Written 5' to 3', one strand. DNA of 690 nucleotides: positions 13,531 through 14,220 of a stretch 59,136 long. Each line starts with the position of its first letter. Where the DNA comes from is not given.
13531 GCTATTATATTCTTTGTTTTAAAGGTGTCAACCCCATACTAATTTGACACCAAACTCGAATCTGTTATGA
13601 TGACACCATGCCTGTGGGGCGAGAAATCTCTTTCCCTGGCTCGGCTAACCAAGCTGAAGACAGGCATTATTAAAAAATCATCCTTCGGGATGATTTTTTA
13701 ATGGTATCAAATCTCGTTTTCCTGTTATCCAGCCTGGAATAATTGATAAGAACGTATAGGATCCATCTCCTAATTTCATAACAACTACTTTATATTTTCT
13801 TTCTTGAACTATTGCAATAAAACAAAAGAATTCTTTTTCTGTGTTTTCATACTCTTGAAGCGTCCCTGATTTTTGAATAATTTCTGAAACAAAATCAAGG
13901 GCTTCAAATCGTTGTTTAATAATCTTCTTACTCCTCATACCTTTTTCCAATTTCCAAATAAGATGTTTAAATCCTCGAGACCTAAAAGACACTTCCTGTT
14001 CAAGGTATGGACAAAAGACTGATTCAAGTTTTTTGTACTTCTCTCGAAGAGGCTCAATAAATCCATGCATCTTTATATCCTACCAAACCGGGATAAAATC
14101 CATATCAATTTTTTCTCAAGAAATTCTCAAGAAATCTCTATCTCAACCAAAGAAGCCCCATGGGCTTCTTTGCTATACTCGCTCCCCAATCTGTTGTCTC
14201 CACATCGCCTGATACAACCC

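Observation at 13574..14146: Convergent structured small RNA plus orphan protein module, copy 1 (downstream of the ABC exporter)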

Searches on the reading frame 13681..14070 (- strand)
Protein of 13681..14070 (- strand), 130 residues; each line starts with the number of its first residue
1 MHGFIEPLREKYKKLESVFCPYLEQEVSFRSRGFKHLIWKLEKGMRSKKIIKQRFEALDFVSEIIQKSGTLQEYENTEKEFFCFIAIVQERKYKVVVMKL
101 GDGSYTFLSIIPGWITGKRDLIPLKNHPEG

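Call 7: search_protein_families(library=pfam, proteins=[window:13681-14070:-], max_evalue=10)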
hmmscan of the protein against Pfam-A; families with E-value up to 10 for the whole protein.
seq(130 aa): 2 families
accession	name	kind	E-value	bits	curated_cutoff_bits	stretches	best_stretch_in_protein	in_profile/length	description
PF18798.6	LPD3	-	0.0026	18.4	27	1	17-95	22-100/114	Large polyvalent protein-associated domain 3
PF00521.26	DNA_topoisoIV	-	0.12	11.6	31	1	9-74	302-367/432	DNA gyrase/topoisomerase IV, subunit A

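Call 10: find_homologous_proteins(query=window:13681-14070:-, max_evalue=0.01)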
Query seq(130 aa) (130 aa): 21 proteins with E <= 0.01 among 23 candidates.
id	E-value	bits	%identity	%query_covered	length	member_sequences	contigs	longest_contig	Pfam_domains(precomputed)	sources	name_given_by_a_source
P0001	1.8e-81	289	100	100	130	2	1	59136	-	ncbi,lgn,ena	-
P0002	4.3e-47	177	67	92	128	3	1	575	-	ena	-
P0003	2.9e-46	175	67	92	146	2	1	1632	-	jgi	jgi:hypothetical protein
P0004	4.1e-46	174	67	92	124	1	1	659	-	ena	-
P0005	3.3e-45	171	64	100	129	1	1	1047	-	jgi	jgi:hypothetical protein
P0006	2.5e-44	168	64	91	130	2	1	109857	-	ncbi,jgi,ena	jgi:hypothetical protein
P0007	7.6e-44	167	63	93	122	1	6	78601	-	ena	-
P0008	1.2e-43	166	61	100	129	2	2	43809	-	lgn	-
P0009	1.4e-43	166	64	92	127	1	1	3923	-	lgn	-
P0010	5.7e-36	141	55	92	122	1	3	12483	-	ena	-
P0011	1.2e-34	137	56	92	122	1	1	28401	-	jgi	-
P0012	2.2e-34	136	57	78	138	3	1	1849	-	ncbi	-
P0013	4.4e-34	135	56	89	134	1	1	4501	-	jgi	jgi:hypothetical protein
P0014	4.9e-33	132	54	92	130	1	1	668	-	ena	-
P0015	1.5e-32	130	55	92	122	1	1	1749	-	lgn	-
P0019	1.7e-29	120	47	92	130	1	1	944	-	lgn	-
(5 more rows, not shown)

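Call 16: find_related_loci(query=A2, collection=genome_contigs, flank=3000)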
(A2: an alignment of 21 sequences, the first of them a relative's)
Query A2 (130 aa) in genome_contigs; peptide patterns used: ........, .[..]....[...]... (x = any residue, [..] = any of these).
33 stretches matched a pattern; 13 encode a relative of the query (tblastn E <= 1e-3); 13 distinct loci.
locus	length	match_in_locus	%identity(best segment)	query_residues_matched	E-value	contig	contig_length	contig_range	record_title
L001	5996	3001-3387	61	1-130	2e-51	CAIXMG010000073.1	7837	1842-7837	uncultured bacterium isolate AlinenLipids_bin-4392 genome assembly, contig: bin-4392:073/116, whole genome shotgun seque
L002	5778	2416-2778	52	1-120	3e-40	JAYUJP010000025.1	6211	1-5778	MAG: bacterium isolate GFS_9019 GFS_9019_24, whole genome shotgun sequence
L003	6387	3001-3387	54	1-126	1e-35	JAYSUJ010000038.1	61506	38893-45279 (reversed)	MAG: bacterium isolate GFS_12623 GFS_12623_37, whole genome shotgun sequence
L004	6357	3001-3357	49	5-123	6e-35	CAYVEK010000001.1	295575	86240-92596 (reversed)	MAG TPA_asm: uncultured Candidatus Saccharibacteria bacterium isolate SRP257259_co1_237 genome assembly, contig: NODE_19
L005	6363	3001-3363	48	1-122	5e-35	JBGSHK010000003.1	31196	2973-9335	MAG: Candidatus Paceibacteria bacterium isolate JTS-AC102 k141_1486508, whole genome shotgun sequence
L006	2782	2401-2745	48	5-120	1e-32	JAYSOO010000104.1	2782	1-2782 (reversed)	MAG: Candidatus Parcubacteria bacterium isolate GFS_112 GFS_112_103, whole genome shotgun sequence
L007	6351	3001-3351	48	5-122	4e-32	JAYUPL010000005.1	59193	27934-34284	MAG: Candidatus Parcubacteria bacterium isolate GL106_UP_metabinner_5 GL106_UP_metabinner_5_4, whole genome shotgun sequ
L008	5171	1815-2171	46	1-120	8e-32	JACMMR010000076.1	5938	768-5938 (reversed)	MAG: Candidatus Parcubacteria bacterium isolate LF-bin-100 FL-bin-100-contig-k141_2498518, whole genome shotgun sequence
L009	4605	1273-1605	46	1-112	2e-31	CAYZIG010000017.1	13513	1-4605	MAG TPA_asm: uncultured Candidatus Saccharibacteria bacterium isolate SRP220891_co5_90 genome assembly, contig: NODE_318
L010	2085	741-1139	45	4-130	1e-30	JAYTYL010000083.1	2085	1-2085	MAG: bacterium isolate GFS_6112 GFS_6112_82, whole genome shotgun sequence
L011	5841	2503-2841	46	5-119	1e-28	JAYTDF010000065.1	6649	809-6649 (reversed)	MAG: Candidatus Parcubacteria bacterium isolate GFS_1662 GFS_1662_64, whole genome shotgun sequence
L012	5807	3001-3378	33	12-119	4e-18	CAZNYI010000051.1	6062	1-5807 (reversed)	MAG TPA_asm: uncultured Candidatus Saccharibacteria bacterium isolate binchicken_co54_413 genome assembly, contig: NODE_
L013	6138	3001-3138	50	75-120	9e-10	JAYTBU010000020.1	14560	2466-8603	MAG: bacterium isolate GFS_14393 GFS_14393_19, whole genome shotgun sequence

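Call 26: predict_structure(alignment_id=A2)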
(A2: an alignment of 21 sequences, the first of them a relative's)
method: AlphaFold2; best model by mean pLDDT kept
length: 130 residues; sequences in the alignment: 21
mean_pLDDT: 86.7   pTM: 0.78
mean pLDDT of the five models: 86.7, 85.3, 85.0, 84.7, 83.7
residues with pLDDT >= 90: 85; 70-90: 28; 50-70: 9; < 50: 8
segments of 3 or more residues with pLDDT < 50: 123-130
pLDDT, mean of each block of 10 residues (from residue 1): 87 96 95 94 91 96 88 76 91 94 94 78 47
secondary structure, 60 per line:
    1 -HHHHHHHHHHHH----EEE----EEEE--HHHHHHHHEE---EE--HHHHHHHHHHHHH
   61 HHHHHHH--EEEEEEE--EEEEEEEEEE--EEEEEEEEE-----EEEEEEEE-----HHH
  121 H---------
elements in order: H2-13 E18-20 E25-28 H31-38 H48-67 E70-76 E79-88 E91-99 E105-112 H118-121

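Call 29: fold_search(model_id=the predicted structure, library=pdb)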
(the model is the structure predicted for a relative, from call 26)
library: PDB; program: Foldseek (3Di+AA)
matches with E <= 10: 935; with E <= 0.001: 0
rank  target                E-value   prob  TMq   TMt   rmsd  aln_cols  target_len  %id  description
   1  6cp9_A                7.3e-03  0.99  0.44  0.48   5.1       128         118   12  Contact-dependent growth inhibition toxin - immunity protein complex from Klebsiella pneumoniae 342 (released 2019-03-13)
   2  6cp9_C                1.3e-02  0.99  0.47  0.51   4.8       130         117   11  Contact-dependent growth inhibition toxin - immunity protein complex from Klebsiella pneumoniae 342 (released 2019-03-13)
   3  3djw_A                2.1e-02  0.95  0.29  0.36   4.9        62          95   24  The thermo- and acido-stable ORF-99 from the archaeal virus AFV1 (released 2009-06-16)
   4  3df6_A                3.3e-02  0.91  0.29  0.36   5.3        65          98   23  The thermo- and acido-stable ORF-99 from the archaeal virus AFV1 (released 2009-06-16)
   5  4l7k_D                7.6e-02  0.15  0.21  0.21  14.6       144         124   12  Crystal Structure of Ketosteroid Isomerase D38E from Pseudomonas Testosteroni (tKSI) (released 2013-07-03)
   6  5tph_B                1.0e-01  0.35  0.26  0.28  11.8       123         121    8  Crystal structure of a de novo designed protein homodimer with curved beta-sheet (released 2017-01-25)
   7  3t8u_B                1.0e-01  0.16  0.20  0.20   8.7       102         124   14  Crystal structure of ketosteroid isomerase Y14AY55FD99A from Pseudomonas testosteroni (released 2011-11-23)
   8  6uae_B                1.1e-01  0.15  0.20  0.21  13.0       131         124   14  Ketosteroid isomerase (C. testosteroni) with truncated & designed loop for precise positioning of a catalytic E38 (released 2020-09-16)
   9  6tps_P                1.2e-01  0.96  0.30  0.07   4.3        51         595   16  early intermediate RNA Polymerase I Pre-initiation complex - eiPIC (released 2020-03-18)
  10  6w3w                  1.2e-01  0.38  0.26  0.30  11.5       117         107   13  An enumerative algorithm for de novo design of proteins with diverse pocket structures (released 2020-04-08)
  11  1ocv_A                1.2e-01  0.14  0.21  0.21  12.7       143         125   14  the F116W mutant structure of ketosteroid isomerase from Comamonas testosteroni (released 2003-07-24)
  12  5wi3_A                1.2e-01  0.57  0.26  0.15  10.2        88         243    9  Structure of Acinetobacter baumannii carbapenemase OXA-239 K82D bound to cefotaxime (released 2017-12-27)
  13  3d2l_A                1.3e-01  0.85  0.27  0.16   5.1        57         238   10  Crystal structure of SAM-dependent methyltransferase (ZP_00538691.1) from EXIGUOBACTERIUM SP. 255-15 at 1.90 A resolut (released 2008-05-20)
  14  6xj6                  1.3e-01  0.14  0.19  0.11   8.7        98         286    9  Crystal structure of the helical cell shape determining protein Pgp2 from Campylobacter jejuni (released 2021-03-17)
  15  3lgo                  1.6e-01  0.20  0.25  0.24  17.5       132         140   10  Structure of Gse1p, member of the GSE/EGO complex (released 2010-08-04)
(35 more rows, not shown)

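Call 30: fold_search(model_id=the predicted structure, library=viral)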
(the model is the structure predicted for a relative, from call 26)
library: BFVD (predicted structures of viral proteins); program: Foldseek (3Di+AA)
matches with E <= 10: 1456; with E <= 0.001: 0
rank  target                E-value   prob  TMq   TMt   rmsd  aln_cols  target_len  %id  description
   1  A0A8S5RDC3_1          1.5e-03  1.00  0.50  0.07   6.6       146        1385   14  Crystallin beta/gamma motif-containing protein [virus sp. ctd0M1]
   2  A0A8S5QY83            3.5e-03  1.00  0.47  0.28  11.4       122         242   15  Minor capsid protein [Siphoviridae sp. ctg6Y13]
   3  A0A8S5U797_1          4.2e-03  1.00  0.61  0.08   8.3       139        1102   10  Large polyvalent protein-associated domain 3 (Fragment) [Podoviridae sp. ctngc57]
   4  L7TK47                1.5e-02  1.00  0.45  0.40   6.9       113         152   11  Uncharacterized protein [Halorubrum sodomense tailed virus 2]
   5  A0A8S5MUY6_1          1.6e-02  0.98  0.49  0.09   7.9       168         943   12  Nuclease [Myoviridae sp. ctxZR60]
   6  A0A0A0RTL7            3.4e-02  0.21  0.19  0.18  15.4       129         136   12  (no name in the UniProt tables at hand)
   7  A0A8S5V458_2          3.9e-02  0.99  0.58  0.09   9.0       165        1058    8  PolyVal ADP-Ribosyltransferase [Myoviridae sp. ct8iP21]
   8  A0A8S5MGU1            3.9e-02  0.92  0.44  0.49   8.1       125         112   15  Uncharacterized protein [Siphoviridae sp. ctcfw7]
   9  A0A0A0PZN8            4.9e-02  0.63  0.25  0.35  13.1       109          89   14  DUF7355 domain-containing protein [Pectobacterium bacteriophage PM2]
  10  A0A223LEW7            5.2e-02  0.47  0.27  0.28  14.0       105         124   13  Uncharacterized protein [Bacillus phage PBS1]
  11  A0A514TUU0            5.9e-02  0.97  0.30  0.25   8.4        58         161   10  Uncharacterized protein [Aeromonas phage PS1]
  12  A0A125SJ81            6.6e-02  0.20  0.21  0.19  14.1       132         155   15  (no name in the UniProt tables at hand)
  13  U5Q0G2                7.5e-02  0.69  0.34  0.37   8.2       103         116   14  Uncharacterized protein [Bacillus phage Slash]
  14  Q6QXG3                7.5e-02  0.47  0.17  0.07   7.8        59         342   14  Lef-3 [Agrotis segetum granulosis virus]
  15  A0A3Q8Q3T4            7.5e-02  0.28  0.17  0.11   7.6        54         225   13  Uncharacterized protein [Sulfolobales Beppu filamentous virus 2]
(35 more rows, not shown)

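Call 31: search_protein_families(library=padloc, proteins=[P0001, P0013, P0019], max_evalue=1)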
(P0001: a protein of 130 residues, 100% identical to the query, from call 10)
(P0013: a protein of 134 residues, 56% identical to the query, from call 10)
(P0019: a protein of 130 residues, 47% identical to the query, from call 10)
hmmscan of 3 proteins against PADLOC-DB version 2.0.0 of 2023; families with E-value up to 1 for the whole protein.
P0001 (130 aa): 1 family
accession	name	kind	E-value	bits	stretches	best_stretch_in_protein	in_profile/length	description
PDLC04363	PDC-M04B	-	0.0084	14.1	1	17-112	40-148/171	-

P0013 (134 aa): 2 families
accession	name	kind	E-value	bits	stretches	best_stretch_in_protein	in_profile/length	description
PDLC04357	PDC-M04B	-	0.016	13.1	1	30-100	59-129/162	-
PDLC04364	PDC-M04B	-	0.021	12.6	1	29-105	62-139/164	-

P0019 (130 aa): 0 families

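Call 32: search_protein_representatives(alignment_id=A1)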
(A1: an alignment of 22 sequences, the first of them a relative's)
Query: 22 sequences, 126 profile positions. Proteins with E-value up to 0.001 (for the whole library): 1240; up to 1e-10: 669; up to 1e-30: 6. The best 150 are listed.
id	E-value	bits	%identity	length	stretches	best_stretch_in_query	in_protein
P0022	4.2e-45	169.1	-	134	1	6-125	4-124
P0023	8.2e-44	164.9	-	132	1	2-123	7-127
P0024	9.7e-41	155.0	-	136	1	3-124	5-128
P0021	1.2e-36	141.8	-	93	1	32-122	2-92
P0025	8.6e-32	126.0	-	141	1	6-125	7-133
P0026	6.4e-31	123.2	-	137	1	4-121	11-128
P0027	8.2e-30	119.7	-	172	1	2-116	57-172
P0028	1.4e-29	118.9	-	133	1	2-116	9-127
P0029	2.8e-29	117.9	-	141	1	2-124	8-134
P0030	3.3e-28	114.5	-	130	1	4-122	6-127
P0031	9.1e-28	113.0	-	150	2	6-79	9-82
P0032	1.0e-27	112.9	-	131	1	2-118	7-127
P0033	2.6e-27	111.6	-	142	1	6-122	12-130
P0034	2.8e-27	111.5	-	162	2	7-80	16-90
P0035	4.1e-27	110.9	-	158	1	3-121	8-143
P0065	1.3e-22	96.4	-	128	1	2-113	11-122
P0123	2.9e-19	85.6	-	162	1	2-116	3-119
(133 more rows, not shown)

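Call 33: search_protein_families(library=pfam, alignment_id=A1, max_evalue=1)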
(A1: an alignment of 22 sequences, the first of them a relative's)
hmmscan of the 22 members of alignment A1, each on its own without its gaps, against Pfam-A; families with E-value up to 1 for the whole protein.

A. member 1, P0001 (130 aa): 2 families
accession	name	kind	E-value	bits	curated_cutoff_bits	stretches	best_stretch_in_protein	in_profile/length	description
PF18798.6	LPD3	-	0.0026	18.4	27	1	17-95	22-100/114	Large polyvalent protein-associated domain 3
PF00521.26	DNA_topoisoIV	-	0.12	11.6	31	1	9-74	302-367/432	DNA gyrase/topoisomerase IV, subunit A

B. families by the number of members that match (of 22 scanned): 15 families
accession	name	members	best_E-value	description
PF18798.6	LPD3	12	1.3e-05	Large polyvalent protein-associated domain 3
PF12078.13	DUF3557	2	0.046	Domain of unknown function (DUF3557)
PF07063.19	HGLS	2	0.18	2-oxoadipate dioxygenase/decarboxylase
PF19282.5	Exportin-T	1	0.0058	Exportin-T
PF23762.1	SHCBP_N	1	0.0098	SHCBP N-terminal domain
PF07675.18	Cleaved_Adhesin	1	0.039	Cleaved Adhesin Domain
PF24132.1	DUF7399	1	0.065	Family of unknown function (DUF7399)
PF21045.3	INT10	1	0.068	Integrator subunit 10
PF02877.19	PARP_reg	1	0.087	Poly(ADP-ribose) polymerase, regulatory domain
PF11724.13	YvbH_ext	1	0.087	YvbH-like oligomerisation region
PF18813.6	PBECR4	1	0.093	phage-Barnase-EndoU-ColicinE5/D-RelE like nuclease4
PF06477.18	DUF1091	1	0.11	Protein of unknown function (DUF1091)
PF00521.26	DNA_topoisoIV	1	0.12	DNA gyrase/topoisomerase IV, subunit A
PF09675.16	Chlamy_scaf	1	0.12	Chlamydia-phage Chp2 scaffold (Chlamy_scaf)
PF16253.10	DUF4909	1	0.16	Domain of unknown function (DUF4909)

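Call 38: find_homologous_proteins(query=A1, max_evalue=0.001)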
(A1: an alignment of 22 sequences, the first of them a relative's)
Query A1 (22 sequences) (130 aa, profile of the alignment): 203 proteins with E <= 0.001 among 1094 candidates; the best 120 are listed.
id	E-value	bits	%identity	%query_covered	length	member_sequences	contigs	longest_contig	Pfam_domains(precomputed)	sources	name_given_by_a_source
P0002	1.4e-56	208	67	92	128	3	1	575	-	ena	-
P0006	3.6e-55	203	64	91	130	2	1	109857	-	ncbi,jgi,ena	jgi:hypothetical protein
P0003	1.3e-54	201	67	92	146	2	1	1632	-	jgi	jgi:hypothetical protein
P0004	2.3e-54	201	67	92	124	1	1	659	-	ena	-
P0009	3.0e-53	197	64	92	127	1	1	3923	-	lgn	-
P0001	4.3e-53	197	100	100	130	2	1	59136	-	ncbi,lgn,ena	-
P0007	3.0e-52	194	63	93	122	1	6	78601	-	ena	-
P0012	8.9e-52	192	57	78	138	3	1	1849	-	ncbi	-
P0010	1.5e-51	192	55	92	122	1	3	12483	-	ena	-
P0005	5.7e-51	190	64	100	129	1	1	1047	-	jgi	jgi:hypothetical protein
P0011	4.3e-50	187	56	92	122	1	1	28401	-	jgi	-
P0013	4.4e-50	187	56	89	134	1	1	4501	-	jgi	jgi:hypothetical protein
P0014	1.0e-49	186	54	92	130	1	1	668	-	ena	-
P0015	2.0e-49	185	55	92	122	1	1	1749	-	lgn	-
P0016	3.7e-49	184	51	89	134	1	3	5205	-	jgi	jgi:hypothetical protein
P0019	8.2e-48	179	47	92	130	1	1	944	-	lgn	-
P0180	2.9e-46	174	54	92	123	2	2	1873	PF18798.7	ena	-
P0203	3.3e-40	155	47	92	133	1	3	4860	PF18798.7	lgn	-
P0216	2.7e-37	145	50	99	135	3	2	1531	PF18798.7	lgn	-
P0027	2.6e-29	120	30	77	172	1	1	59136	-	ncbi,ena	-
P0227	9.9e-28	115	38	79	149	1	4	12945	-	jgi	jgi:hypothetical protein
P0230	1.2e-26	111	40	85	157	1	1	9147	-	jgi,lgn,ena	-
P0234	3.6e-23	100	32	85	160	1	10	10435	-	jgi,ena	-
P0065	4.1e-22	96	30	76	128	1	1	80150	PF18798.7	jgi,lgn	jgi:hypothetical protein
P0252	1.1e-20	92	29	78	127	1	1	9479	-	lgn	-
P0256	5.6e-20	90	36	82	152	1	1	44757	-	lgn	-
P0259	2.0e-19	88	29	76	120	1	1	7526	-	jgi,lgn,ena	-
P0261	3.7e-19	87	35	79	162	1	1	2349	PF18798.7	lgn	-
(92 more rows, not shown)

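Call 39: find_encoding_contigs(protein=P0065, flank=3000, max_places=3)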
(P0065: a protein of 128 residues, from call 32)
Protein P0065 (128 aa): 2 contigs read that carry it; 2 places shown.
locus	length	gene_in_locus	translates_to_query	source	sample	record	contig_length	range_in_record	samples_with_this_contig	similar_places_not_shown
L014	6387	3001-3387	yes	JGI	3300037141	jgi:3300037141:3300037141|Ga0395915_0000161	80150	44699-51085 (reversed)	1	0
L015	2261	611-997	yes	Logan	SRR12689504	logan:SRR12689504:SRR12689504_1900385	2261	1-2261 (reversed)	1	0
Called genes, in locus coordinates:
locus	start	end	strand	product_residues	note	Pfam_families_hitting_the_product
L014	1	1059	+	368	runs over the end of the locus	PF02195:ParB_N, PF17762:HTH_ParB, PF23552:ParB_C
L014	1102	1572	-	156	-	-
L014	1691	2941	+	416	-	PF03979:Sigma70_r1_1, PF00140:Sigma70_r1_2, PF04542:Sigma70_r2, PF04539:Sigma70_r3, PF04545:Sigma70_r4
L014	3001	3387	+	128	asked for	PF18798:LPD3 (weak)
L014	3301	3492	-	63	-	-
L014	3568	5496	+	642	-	PF01411:tRNA-synt_2c, PF07973:tRNA_SAD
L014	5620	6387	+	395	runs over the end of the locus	-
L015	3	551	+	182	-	?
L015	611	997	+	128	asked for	PF18798:LPD3 (weak)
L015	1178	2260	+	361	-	?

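Call 40: find_encoding_contigs(protein=P0256, flank=3000, max_places=3)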
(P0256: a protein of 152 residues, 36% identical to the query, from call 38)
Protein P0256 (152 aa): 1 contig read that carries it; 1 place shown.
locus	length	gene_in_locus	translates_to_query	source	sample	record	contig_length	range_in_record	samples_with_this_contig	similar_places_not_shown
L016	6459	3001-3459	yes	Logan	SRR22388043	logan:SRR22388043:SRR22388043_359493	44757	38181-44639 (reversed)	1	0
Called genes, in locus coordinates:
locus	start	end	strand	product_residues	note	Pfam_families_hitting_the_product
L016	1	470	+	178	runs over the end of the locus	PF00466:Ribosomal_L10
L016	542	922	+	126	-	PF16320:Ribosomal_L12_N, PF00542:Ribosomal_L12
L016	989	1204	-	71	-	PF01084:Ribosomal_S18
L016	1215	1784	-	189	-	PF00436:SSB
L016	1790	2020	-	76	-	PF01541:GIY-YIG, PF13455:MUG113 (weak)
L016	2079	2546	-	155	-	PF01250:Ribosomal_S6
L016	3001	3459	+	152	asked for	-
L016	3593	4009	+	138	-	-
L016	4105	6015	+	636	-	PF06480:FtsH_ext, PF00004:AAA, PF07728:AAA_5 (weak), PF17862:AAA_lid_3, PF01434:Peptidase_M41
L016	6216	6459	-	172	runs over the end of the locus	PF00483:NTP_transferase, PF12804:NTP_transf_3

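Call 41: find_encoding_contigs(protein=P0234, flank=3000, max_places=4)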
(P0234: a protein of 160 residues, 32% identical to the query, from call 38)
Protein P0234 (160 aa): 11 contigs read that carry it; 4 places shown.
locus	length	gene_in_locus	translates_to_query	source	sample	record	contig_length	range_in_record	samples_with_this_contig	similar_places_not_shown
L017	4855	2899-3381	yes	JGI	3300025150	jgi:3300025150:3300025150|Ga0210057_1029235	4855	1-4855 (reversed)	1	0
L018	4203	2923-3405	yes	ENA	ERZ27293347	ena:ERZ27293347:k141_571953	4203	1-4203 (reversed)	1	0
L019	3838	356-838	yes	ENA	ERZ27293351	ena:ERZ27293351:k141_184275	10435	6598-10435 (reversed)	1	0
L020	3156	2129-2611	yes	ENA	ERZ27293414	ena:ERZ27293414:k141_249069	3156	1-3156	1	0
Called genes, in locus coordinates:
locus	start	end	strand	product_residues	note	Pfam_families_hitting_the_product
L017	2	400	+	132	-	?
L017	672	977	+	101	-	PF01936:NYN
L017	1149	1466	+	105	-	-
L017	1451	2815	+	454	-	PF01420:Methylase_S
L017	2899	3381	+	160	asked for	-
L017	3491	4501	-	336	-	PF13936:HTH_38, PF00665:rve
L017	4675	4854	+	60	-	?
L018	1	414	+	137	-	?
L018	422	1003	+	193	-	PF01936:NYN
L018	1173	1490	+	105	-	-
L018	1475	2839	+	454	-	PF01420:Methylase_S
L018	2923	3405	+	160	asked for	-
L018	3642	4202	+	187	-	?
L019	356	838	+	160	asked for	-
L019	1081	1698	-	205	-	PF02245:Pur_DNA_glyco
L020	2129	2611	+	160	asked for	-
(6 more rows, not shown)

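Call 48: search_solved_structures(query=A2, max_evalue=10, show_alignments=2)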
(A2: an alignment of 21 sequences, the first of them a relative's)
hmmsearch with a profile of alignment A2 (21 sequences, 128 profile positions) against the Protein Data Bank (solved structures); distinct sequences matched with E-value up to 10: 28.
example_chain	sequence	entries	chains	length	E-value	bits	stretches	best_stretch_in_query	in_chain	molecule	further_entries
5x6v_F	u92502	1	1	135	0.14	15.3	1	36-99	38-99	Ras-related GTP-binding protein A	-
6ehr_F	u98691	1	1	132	0.16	15.2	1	36-99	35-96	Ras-related GTP-binding protein A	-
6ulg_F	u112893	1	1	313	0.24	14.6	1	38-99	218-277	Ras-related GTP-binding protein A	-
6wj2_F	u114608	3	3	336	0.27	14.4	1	39-99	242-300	Ras-related GTP-binding protein A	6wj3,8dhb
6ces_A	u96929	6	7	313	0.35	14.1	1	38-99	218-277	Ras-related GTP-binding protein A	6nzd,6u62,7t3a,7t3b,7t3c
6s6a_A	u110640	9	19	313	0.36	14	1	38-99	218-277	Ras-related GTP-binding protein A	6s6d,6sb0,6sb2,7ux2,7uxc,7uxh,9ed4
3ceb_A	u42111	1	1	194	0.54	13.4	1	8-46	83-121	D-aminoacid aminotransferase-like PLP-dependent enzyme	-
4haz_C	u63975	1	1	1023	0.55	13.4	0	79-121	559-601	Exportin-1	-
4hay_C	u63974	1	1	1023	0.55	13.4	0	79-121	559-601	Exportin-1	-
4hb0_C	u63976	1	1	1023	0.55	13.4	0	79-121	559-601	Exportin-1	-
5uwt_C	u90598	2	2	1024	0.57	13.4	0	81-121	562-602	Exportin-1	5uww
9ogo_C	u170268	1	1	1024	0.65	13.2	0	79-121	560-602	Exportin-1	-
4hax_C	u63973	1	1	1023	0.66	13.2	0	81-121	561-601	Exportin-1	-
3vyc_A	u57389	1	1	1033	0.7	13.1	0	80-121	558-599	Exportin-1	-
5dh9_C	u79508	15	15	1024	0.75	13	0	80-121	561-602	Exportin-1 | Exportin-1,Exportin-1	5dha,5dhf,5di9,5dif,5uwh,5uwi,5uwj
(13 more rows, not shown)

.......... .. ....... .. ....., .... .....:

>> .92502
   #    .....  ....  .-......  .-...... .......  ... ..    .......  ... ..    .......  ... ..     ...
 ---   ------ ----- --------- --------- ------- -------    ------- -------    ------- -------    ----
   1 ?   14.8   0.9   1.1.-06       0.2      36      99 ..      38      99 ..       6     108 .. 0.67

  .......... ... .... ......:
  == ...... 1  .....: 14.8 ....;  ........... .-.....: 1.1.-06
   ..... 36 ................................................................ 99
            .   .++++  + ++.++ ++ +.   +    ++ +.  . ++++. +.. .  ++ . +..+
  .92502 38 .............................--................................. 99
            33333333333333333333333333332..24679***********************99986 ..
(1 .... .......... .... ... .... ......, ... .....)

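Call 58: find_related_loci(query=A2, collection=viral_contigs, flank=3000)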
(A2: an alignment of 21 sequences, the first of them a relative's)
Query A2 (130 aa) in viral_contigs; peptide patterns used: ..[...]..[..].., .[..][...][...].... (x = any residue, [..] = any of these).
38 stretches matched a pattern, but none encodes a relative of the query by tblastn (E <= 1e-3).
